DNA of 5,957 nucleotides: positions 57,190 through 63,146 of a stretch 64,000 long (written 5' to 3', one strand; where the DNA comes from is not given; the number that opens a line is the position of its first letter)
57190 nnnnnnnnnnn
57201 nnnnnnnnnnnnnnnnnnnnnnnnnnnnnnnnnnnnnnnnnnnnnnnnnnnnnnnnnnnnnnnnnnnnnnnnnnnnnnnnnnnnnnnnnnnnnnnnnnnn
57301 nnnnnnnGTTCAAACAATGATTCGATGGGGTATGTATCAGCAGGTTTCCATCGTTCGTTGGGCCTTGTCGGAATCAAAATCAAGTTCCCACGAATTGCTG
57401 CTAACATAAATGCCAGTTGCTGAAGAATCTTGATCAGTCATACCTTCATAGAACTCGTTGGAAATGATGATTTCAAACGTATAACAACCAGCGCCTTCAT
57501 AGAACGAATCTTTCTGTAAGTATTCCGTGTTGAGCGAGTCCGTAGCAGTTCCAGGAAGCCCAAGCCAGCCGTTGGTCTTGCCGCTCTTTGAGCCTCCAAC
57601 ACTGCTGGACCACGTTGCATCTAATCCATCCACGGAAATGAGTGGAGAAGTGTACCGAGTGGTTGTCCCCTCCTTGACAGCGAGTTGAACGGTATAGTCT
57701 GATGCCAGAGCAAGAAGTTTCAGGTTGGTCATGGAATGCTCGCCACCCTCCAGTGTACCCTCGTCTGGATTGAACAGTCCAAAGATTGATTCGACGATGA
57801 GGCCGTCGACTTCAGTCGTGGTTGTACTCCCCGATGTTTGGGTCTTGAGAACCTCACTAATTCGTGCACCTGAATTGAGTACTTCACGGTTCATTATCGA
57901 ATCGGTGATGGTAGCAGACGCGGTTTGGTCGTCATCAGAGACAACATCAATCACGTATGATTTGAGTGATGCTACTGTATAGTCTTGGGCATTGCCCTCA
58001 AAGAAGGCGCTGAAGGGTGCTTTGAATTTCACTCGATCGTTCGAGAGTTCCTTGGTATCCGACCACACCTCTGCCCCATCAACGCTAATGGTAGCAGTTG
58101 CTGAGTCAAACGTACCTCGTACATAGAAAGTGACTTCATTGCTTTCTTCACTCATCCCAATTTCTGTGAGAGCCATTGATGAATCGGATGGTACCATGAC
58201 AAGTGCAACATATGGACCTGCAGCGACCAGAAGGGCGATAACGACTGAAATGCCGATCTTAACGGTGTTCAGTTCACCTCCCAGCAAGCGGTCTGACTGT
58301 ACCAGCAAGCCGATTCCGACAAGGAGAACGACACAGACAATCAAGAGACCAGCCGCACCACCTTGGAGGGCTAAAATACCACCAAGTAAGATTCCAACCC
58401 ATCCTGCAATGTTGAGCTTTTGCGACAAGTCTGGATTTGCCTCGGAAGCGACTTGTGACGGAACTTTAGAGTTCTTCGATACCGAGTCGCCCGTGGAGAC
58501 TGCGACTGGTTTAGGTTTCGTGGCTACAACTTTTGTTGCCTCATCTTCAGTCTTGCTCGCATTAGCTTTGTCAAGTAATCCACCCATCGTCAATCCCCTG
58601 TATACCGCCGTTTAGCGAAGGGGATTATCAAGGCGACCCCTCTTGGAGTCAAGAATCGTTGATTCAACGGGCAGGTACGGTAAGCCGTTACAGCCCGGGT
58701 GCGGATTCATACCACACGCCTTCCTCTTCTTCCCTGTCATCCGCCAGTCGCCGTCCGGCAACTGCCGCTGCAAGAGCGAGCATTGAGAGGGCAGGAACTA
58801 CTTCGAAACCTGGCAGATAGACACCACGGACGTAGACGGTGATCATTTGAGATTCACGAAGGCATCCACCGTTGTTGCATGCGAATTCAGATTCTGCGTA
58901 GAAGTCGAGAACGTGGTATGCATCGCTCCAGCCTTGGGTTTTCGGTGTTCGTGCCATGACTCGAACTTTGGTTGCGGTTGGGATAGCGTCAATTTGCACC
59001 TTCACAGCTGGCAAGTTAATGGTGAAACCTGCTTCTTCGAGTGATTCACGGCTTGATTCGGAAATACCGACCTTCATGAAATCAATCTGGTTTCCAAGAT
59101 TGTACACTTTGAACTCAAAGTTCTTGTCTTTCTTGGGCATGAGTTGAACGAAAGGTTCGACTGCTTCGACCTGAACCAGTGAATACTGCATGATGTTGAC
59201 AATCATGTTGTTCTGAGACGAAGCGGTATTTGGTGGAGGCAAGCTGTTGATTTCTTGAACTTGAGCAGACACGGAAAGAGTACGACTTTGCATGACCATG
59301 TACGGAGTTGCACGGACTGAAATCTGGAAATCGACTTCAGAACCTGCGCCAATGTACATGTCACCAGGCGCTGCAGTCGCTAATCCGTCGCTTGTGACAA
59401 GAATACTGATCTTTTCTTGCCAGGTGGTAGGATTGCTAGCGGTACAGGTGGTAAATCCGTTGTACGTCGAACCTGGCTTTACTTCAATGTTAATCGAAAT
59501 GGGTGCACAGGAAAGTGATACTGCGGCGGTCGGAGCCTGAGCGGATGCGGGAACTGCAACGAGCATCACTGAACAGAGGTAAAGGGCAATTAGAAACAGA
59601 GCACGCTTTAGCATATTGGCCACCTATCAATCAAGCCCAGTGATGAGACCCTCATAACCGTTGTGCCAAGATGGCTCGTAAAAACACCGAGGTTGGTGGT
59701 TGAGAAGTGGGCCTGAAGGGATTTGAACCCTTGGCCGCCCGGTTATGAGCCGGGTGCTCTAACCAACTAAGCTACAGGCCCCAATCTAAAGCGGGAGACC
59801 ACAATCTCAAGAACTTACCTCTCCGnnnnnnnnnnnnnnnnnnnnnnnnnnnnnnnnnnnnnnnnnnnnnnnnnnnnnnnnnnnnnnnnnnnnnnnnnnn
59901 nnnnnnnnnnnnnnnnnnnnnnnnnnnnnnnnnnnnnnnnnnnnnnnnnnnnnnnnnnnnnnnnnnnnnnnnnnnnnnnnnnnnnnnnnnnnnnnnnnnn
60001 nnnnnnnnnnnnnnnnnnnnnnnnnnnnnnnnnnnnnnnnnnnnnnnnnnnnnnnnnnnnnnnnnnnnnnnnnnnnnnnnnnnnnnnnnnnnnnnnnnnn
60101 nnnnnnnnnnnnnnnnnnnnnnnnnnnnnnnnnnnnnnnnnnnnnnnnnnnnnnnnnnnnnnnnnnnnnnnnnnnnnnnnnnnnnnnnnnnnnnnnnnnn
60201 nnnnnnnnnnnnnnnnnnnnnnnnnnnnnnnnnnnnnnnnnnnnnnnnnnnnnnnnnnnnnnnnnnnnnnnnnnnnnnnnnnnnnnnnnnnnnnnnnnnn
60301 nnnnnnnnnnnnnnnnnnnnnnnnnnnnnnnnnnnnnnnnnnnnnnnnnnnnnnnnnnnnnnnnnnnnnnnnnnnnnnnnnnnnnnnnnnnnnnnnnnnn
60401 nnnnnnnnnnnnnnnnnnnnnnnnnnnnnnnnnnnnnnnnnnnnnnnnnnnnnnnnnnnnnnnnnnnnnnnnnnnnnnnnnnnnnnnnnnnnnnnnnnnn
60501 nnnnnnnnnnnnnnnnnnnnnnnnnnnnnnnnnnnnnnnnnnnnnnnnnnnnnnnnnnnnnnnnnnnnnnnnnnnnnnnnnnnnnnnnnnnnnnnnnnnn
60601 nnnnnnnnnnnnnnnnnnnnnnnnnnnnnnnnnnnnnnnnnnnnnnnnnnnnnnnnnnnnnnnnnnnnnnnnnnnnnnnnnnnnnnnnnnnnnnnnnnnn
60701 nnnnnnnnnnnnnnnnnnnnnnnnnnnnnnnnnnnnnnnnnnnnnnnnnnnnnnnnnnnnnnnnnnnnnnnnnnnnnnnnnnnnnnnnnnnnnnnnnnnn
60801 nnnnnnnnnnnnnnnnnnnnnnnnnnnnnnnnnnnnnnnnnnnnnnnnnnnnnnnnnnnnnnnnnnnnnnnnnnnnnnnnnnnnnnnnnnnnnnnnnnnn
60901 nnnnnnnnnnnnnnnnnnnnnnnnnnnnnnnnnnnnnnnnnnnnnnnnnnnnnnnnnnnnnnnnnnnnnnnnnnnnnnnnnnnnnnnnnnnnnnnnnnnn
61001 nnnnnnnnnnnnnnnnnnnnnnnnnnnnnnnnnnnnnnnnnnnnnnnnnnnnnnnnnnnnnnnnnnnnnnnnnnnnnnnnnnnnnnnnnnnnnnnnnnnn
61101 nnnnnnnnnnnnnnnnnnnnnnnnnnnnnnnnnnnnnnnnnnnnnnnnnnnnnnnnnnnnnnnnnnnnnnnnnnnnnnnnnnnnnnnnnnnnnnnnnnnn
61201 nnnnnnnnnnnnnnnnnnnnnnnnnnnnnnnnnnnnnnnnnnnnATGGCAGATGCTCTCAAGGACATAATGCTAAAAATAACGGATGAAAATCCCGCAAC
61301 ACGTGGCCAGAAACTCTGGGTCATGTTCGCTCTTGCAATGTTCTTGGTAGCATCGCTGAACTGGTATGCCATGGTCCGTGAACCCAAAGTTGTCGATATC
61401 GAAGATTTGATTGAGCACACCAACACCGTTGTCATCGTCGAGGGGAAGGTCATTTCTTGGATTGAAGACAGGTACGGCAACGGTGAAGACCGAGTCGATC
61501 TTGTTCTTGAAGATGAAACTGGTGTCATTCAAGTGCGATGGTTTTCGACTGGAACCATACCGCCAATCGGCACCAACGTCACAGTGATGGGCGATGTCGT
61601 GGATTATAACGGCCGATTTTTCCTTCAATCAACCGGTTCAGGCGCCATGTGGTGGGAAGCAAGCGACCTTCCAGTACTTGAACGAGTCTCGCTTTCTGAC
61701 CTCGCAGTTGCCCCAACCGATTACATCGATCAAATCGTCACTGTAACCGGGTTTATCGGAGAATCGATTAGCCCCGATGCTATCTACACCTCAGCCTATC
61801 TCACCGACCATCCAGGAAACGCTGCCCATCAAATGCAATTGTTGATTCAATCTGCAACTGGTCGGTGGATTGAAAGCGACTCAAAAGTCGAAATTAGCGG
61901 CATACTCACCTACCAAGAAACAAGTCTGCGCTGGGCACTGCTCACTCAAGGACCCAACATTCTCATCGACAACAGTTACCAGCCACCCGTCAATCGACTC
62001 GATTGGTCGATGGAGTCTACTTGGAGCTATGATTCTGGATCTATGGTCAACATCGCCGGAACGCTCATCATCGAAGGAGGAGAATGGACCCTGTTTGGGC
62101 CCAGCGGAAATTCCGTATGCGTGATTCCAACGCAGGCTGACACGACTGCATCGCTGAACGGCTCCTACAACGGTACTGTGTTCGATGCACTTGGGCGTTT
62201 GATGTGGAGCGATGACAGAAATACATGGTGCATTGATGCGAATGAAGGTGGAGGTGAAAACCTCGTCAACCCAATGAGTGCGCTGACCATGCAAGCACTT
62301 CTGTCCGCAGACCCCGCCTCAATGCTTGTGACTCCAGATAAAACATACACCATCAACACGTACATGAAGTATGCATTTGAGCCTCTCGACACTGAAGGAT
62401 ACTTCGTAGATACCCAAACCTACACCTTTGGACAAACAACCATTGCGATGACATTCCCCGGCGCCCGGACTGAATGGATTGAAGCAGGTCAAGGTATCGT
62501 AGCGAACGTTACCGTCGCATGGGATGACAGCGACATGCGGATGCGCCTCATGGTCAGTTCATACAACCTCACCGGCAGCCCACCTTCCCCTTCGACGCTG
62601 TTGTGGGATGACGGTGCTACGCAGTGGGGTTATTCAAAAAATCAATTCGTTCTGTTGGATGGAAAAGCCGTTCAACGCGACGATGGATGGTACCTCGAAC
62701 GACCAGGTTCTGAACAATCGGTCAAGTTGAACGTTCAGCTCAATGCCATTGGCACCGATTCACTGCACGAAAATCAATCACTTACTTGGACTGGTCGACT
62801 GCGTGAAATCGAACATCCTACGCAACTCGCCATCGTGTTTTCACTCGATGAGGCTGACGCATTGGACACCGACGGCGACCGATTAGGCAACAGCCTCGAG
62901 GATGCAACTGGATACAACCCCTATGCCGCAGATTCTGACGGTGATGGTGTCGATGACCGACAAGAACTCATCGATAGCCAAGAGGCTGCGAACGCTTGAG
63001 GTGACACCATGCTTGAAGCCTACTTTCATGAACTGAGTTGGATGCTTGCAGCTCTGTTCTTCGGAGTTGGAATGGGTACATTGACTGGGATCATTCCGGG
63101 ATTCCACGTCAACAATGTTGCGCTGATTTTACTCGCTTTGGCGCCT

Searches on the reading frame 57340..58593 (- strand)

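Call 10: search_protein_families(library=pfam, proteins=[window:57340-58593:-], max_evalue=0.001)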
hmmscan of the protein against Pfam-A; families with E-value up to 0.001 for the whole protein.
window:57340-58593:- (418 aa): 0 families

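Call 11: search_protein_families(library=pfam, proteins=[window:57340-58593:-], max_evalue=1)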
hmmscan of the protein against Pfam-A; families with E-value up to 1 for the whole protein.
window:57340-58593:- (418 aa): 1 family
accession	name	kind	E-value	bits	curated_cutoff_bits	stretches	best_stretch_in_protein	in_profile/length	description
PF05628.17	Borrelia_P13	-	0.17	12.3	25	1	85-148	16-75/138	Borrelia membrane protein P13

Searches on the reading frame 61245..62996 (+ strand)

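Call 11: search_protein_families(library=pfam, proteins=[window:61245-62996:+], max_evalue=1)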
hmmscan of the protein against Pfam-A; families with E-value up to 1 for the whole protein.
window:61245-62996:+ (584 aa): 3 families
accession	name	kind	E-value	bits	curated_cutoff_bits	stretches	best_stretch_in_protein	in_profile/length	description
PF13567.11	DUF4131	-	0.003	17.7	31.6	1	22-84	28-86/165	Domain of unknown function (DUF4131)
PF02839.19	CBM_5_12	-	0.0058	17.1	26.2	1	116-143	11-40/44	Carbohydrate-binding module family 5/12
PF01336.31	tRNA_anti-codon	-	0.027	14.8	27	1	72-124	6-63/75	OB-fold nucleic acid binding domain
